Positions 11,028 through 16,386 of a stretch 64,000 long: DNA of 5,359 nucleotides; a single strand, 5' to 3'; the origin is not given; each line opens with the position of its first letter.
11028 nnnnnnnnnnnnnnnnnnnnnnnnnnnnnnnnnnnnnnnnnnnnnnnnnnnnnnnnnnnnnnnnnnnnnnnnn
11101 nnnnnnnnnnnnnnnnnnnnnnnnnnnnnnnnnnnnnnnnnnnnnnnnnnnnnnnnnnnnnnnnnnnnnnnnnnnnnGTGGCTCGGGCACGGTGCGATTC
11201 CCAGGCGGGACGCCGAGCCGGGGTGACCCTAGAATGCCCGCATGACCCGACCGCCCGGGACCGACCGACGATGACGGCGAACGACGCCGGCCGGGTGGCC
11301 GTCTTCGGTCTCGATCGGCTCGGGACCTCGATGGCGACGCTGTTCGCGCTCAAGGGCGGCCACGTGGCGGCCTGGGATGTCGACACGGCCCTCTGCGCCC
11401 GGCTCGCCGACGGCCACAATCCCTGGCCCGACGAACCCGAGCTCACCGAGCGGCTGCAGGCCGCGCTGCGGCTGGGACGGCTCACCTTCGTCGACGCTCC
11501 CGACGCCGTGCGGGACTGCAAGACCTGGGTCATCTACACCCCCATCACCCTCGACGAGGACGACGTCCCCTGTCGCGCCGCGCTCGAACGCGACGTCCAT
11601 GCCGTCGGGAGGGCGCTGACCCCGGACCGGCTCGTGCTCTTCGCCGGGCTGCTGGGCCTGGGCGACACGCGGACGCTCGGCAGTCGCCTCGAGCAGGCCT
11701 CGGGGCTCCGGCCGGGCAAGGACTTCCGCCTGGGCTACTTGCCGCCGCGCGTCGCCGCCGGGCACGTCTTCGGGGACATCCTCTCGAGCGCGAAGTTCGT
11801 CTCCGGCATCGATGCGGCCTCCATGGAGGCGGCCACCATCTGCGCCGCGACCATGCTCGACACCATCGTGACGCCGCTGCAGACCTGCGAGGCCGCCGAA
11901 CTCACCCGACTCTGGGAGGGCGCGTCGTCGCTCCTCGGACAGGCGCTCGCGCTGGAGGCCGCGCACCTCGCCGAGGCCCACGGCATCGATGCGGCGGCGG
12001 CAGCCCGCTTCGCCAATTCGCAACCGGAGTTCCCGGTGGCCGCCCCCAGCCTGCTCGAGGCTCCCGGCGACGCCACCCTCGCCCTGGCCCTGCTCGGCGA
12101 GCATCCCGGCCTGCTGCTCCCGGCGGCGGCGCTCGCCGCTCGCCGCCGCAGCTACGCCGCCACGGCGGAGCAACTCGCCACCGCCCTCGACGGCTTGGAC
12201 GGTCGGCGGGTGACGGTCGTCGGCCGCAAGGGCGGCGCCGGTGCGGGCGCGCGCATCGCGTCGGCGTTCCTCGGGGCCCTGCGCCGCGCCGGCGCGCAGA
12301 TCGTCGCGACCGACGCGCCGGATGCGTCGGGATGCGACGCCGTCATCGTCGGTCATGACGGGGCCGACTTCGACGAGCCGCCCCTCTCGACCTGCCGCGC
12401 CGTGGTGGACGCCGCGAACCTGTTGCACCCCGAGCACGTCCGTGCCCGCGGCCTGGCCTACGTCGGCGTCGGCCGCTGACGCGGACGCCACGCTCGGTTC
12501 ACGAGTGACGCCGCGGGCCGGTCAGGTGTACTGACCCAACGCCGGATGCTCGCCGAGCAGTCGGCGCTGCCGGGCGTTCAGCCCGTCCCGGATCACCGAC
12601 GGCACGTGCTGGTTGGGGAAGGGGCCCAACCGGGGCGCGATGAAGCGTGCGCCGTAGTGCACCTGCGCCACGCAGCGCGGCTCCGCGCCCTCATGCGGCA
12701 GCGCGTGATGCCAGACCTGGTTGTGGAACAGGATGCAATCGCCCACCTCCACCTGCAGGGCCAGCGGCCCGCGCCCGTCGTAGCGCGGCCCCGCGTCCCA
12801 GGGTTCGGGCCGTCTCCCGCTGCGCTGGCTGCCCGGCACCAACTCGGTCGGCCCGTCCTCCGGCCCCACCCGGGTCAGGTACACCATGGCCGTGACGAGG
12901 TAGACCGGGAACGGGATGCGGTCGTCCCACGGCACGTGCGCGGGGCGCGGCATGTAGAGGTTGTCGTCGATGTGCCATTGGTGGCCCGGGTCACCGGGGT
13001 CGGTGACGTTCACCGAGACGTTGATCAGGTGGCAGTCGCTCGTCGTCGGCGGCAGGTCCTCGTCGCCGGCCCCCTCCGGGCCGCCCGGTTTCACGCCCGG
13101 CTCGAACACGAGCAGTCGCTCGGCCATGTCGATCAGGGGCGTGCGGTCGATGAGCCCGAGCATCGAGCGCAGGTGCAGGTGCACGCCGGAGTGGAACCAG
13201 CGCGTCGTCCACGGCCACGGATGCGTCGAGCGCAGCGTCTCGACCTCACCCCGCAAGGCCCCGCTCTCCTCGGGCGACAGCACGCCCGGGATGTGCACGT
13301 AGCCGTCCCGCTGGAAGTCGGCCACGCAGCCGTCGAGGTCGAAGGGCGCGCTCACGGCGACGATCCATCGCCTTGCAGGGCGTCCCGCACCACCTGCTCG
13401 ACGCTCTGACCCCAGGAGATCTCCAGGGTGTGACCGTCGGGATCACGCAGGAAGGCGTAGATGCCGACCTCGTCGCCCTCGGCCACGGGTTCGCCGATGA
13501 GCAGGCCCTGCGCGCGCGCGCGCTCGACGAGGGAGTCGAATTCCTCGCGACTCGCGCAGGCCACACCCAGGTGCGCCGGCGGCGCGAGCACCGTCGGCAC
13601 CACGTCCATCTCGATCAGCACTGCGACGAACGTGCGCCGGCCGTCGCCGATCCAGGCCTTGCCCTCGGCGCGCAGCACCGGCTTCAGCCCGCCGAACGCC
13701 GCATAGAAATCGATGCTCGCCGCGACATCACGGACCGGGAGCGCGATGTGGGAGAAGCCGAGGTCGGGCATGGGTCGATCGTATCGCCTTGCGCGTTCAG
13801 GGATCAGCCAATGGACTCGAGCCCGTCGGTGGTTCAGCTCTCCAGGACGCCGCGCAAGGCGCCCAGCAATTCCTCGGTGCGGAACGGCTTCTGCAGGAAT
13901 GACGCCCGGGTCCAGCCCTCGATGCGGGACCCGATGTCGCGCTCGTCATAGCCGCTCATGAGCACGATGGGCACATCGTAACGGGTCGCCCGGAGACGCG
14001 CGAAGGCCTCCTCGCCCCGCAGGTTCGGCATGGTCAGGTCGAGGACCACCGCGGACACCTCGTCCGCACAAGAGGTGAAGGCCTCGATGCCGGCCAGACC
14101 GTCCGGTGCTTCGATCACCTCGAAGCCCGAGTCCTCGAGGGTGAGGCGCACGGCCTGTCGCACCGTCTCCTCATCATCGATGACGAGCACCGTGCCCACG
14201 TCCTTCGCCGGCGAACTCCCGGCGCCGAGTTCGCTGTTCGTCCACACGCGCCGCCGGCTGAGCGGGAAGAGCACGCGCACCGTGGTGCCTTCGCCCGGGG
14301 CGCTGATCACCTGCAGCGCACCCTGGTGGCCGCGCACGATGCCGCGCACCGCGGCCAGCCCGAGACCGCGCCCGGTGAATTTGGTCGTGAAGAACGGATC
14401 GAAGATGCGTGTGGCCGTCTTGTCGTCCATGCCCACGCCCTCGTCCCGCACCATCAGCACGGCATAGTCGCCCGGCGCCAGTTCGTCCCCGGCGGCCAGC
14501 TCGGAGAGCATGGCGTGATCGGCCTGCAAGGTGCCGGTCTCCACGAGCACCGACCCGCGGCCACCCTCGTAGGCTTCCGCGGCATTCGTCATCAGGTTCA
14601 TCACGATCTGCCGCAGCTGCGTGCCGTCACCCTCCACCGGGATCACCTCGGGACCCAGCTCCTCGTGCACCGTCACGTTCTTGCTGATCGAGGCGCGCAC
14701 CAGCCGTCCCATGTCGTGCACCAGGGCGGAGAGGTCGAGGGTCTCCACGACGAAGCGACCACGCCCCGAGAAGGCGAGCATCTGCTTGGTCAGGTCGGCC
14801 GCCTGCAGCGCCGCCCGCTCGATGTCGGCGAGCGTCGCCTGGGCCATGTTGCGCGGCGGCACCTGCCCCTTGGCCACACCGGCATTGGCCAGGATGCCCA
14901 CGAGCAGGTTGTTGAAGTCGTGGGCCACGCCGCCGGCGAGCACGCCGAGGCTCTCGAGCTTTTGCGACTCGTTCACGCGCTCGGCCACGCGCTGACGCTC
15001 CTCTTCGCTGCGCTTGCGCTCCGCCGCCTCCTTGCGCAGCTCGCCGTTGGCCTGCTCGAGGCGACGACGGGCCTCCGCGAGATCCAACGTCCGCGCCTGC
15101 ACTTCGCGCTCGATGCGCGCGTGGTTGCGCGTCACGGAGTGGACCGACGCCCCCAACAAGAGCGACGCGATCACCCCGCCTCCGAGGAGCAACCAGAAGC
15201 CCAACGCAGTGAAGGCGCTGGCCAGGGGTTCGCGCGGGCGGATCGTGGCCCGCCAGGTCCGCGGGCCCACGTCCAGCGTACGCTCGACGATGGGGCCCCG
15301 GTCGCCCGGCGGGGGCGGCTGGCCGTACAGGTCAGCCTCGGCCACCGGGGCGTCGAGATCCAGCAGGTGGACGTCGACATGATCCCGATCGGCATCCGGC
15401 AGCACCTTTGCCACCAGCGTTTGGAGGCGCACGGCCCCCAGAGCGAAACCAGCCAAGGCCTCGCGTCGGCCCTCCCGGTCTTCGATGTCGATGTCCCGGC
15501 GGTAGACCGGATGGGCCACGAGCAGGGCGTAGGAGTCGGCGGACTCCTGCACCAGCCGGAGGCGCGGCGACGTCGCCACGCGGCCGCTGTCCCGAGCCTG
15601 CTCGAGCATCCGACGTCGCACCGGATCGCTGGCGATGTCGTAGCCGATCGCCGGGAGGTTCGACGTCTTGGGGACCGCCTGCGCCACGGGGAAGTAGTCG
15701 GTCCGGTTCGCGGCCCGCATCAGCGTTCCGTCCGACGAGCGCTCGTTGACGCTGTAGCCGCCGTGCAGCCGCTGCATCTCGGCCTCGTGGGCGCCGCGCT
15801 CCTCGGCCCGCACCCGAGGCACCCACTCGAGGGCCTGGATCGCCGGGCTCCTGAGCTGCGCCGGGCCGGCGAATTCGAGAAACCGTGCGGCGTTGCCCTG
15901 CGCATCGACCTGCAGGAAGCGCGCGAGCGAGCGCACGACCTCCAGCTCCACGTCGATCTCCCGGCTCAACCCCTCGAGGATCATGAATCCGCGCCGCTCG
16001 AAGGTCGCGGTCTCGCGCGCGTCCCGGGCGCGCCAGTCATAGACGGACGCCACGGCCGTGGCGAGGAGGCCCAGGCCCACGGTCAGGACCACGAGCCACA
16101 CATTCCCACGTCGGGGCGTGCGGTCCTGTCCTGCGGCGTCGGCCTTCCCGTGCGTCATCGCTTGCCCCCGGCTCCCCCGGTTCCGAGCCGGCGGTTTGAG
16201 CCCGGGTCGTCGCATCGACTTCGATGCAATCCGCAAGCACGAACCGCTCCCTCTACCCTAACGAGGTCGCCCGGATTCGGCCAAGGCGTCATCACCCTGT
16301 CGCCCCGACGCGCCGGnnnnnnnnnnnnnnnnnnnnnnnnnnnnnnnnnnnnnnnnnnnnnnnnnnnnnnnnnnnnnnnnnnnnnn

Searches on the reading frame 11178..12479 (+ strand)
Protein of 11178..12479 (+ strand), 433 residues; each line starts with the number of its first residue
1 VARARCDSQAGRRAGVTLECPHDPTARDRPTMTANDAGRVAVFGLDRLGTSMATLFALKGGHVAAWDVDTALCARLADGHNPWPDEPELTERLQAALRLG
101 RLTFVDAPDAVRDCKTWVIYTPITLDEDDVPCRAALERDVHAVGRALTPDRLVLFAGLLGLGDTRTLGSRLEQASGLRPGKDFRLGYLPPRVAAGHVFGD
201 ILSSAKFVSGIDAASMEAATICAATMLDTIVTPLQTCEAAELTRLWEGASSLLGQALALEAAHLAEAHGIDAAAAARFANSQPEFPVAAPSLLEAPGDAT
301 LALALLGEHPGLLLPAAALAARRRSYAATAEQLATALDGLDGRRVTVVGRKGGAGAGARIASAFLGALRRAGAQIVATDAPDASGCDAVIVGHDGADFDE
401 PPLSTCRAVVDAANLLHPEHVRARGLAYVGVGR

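Call 48: search_protein_families(library=pfam, proteins=[window:11178-12479:+], max_evalue=0.0001)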
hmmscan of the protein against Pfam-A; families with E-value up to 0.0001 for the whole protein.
window:11178-12479:+ (433 aa): 1 family
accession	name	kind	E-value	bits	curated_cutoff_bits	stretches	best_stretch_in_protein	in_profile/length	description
PF03721.20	UDPG_MGDP_dh_N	-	4e-09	36.7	27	1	39-217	2-181/187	UDP-glucose/GDP-mannose dehydrogenase family, NAD binding domain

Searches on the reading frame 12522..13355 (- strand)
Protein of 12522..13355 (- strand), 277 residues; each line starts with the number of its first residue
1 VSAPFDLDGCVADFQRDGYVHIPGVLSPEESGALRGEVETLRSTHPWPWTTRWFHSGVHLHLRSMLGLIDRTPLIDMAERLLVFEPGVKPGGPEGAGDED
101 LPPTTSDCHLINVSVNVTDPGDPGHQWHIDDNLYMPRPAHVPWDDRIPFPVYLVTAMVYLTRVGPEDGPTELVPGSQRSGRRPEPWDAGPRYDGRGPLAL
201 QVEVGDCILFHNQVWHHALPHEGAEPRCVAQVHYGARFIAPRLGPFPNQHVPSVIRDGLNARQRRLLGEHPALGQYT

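Call 48: search_protein_families(library=pfam, proteins=[window:12522-13355:-], max_evalue=0.0001)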
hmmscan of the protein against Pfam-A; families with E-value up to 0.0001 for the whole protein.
window:12522-13355:- (277 aa): 1 family
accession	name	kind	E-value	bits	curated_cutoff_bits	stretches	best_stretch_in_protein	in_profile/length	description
PF05721.19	PhyH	-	2.6e-22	80.6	22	1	14-227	1-211/213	Phytanoyl-CoA dioxygenase (PhyH)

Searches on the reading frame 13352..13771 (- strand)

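Call 48: search_protein_families(library=pfam, proteins=[window:13352-13771:-], max_evalue=0.0001)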
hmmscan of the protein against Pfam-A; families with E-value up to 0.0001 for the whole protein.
window:13352-13771:- (139 aa): 1 family
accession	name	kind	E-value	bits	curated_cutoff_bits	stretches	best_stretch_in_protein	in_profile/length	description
PF00903.31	Glyoxalase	-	1.6e-12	48.3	20.6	1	6-118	2-121/121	Glyoxalase/Bleomycin resistance protein/Dioxygenase superfamily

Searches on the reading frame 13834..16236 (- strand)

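Call 48: search_protein_families(library=pfam, proteins=[window:13834-16236:-], max_evalue=0.0001)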
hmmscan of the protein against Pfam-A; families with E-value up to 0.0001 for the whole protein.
window:13834-16236:- (800 aa): 3 families
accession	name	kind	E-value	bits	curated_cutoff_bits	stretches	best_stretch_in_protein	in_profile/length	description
PF03924.19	CHASE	-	5.6e-40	137.6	25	1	117-304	6-189/189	CHASE domain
PF02518.31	HATPase_c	-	1.6e-21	77.2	26.4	1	536-660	1-110/111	Histidine kinase-, DNA gyrase B-, and HSP90-like ATPase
PF00072.30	Response_reg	-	6.2e-19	68.6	30.2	1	683-794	1-110/111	Response regulator receiver domain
